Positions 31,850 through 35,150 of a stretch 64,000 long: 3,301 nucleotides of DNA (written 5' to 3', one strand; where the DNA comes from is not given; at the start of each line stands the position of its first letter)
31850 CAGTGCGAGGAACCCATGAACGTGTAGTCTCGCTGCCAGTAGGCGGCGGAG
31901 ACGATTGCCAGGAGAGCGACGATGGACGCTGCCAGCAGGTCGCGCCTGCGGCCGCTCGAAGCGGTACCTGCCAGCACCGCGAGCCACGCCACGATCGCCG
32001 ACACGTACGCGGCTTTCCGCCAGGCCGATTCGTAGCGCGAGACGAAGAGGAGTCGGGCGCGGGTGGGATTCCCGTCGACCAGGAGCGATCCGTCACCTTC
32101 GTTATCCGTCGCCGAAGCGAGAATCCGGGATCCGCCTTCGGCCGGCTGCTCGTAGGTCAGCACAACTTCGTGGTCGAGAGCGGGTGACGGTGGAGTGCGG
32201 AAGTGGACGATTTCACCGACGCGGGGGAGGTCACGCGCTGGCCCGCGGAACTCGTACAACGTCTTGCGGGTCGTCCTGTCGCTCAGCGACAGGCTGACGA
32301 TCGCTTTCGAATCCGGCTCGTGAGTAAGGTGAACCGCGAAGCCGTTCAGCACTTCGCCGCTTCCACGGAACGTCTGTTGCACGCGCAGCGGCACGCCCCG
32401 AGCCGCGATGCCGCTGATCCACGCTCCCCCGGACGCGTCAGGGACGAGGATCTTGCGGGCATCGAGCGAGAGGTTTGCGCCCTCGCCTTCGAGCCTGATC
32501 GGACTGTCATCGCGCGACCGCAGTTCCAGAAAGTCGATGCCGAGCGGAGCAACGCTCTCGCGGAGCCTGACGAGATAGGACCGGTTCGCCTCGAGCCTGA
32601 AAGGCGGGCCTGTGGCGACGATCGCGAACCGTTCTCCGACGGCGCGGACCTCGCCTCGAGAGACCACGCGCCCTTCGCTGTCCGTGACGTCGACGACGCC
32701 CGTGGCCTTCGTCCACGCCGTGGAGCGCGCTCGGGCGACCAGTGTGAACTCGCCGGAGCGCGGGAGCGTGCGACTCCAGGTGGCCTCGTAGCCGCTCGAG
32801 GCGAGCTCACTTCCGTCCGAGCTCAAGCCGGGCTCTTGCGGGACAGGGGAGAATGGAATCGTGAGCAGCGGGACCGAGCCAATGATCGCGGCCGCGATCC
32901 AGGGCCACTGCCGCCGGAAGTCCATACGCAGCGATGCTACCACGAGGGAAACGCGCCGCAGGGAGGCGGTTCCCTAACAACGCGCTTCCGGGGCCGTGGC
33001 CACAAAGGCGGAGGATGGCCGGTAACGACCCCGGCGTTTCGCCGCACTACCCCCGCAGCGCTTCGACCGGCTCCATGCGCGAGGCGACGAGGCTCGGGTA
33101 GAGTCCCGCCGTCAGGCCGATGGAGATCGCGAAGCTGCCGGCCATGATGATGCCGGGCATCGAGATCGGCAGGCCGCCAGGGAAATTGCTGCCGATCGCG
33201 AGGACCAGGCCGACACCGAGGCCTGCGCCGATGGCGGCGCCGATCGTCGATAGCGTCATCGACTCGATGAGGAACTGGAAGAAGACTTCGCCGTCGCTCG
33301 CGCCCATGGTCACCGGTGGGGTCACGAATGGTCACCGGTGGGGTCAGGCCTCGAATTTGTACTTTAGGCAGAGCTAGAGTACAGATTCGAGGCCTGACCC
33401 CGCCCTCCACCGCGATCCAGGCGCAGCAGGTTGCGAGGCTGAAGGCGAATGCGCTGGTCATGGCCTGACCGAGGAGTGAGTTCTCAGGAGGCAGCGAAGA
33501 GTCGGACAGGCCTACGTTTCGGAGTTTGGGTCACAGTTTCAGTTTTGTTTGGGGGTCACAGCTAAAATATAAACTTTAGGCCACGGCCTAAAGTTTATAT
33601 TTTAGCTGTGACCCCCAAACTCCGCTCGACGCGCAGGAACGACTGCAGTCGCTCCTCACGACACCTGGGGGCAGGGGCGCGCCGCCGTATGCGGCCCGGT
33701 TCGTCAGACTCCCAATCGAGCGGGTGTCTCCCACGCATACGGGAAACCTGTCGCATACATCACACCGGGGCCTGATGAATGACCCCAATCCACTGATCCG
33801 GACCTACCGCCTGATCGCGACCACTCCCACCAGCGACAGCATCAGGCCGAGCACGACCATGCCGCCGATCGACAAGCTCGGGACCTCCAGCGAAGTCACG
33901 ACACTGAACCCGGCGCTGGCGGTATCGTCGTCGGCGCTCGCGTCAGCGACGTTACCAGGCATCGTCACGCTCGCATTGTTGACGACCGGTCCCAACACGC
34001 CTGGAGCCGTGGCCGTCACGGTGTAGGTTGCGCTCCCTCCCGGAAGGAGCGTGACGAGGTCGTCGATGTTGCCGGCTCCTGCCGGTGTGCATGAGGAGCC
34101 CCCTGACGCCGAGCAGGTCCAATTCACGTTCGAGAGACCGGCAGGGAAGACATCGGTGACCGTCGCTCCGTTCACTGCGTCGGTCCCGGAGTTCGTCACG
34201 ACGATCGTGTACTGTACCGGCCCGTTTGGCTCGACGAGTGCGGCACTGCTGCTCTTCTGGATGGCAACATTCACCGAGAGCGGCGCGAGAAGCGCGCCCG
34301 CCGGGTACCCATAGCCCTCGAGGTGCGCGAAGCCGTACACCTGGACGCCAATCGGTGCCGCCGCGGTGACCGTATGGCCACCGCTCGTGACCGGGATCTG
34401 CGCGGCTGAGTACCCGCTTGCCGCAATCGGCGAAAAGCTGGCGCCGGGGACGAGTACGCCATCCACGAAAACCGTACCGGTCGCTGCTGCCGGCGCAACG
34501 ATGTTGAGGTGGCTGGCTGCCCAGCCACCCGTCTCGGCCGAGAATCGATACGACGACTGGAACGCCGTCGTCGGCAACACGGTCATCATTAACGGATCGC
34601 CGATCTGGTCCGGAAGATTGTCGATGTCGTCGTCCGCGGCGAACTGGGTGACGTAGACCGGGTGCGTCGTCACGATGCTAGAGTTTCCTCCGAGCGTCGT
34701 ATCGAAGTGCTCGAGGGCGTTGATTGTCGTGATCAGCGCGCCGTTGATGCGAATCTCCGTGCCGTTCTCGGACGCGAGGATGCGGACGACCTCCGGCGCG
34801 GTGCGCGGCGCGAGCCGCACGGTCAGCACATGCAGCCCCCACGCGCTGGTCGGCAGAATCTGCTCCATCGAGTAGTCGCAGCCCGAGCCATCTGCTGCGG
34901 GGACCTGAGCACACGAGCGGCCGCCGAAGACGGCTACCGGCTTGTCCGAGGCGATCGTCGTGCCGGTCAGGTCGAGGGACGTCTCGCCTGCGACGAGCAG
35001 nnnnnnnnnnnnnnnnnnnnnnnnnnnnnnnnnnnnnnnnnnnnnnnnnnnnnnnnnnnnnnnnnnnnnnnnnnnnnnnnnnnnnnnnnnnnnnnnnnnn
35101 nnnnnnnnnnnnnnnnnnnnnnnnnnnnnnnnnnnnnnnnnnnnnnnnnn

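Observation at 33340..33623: Two AT-rich, near-perfect long hairpins with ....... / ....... feet in a 68% GC background.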

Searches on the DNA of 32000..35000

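Call 9: search_rna_families(source=window, start=32000, end=35000, threshold=evalue, max_evalue=1)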
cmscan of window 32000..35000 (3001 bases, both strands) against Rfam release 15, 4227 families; matches with E-value up to 1: 3.
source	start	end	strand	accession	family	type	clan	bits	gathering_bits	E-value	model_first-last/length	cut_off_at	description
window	33553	33614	+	RF04172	MIR8675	Gene; miRNA;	-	29.8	90.8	0.0047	12-85/95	no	MIR8675 microRNA precursor family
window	33339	33402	-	RF03908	MIR6459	Gene; miRNA;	-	25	100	0.021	1-87/87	no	MIR6459 microRNA precursor family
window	32793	32870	+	RF00285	snoZ6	Gene; snRNA; snoRNA; CD-box;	-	19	35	0.56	1-91/91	no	Z6 small nucleolar RNA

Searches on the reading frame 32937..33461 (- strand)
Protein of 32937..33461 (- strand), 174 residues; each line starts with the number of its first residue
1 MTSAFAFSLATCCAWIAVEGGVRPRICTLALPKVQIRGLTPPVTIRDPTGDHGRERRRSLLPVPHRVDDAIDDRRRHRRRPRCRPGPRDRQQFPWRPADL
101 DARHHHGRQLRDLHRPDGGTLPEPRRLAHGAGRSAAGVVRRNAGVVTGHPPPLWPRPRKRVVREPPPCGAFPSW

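Call 59: find_encoding_contigs(protein=window:32937-33461:-, flank=5000, max_places=6)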
Protein window:32937-33461:- (174 aa): no gene with exactly this product is on record in the collection.

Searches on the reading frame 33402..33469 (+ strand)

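Call 13: search_protein_families(library=pfam, proteins=[window:33402-33469:+], max_evalue=0.01)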
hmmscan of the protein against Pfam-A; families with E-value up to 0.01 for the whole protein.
window:33402-33469:+ (22 aa): 0 families
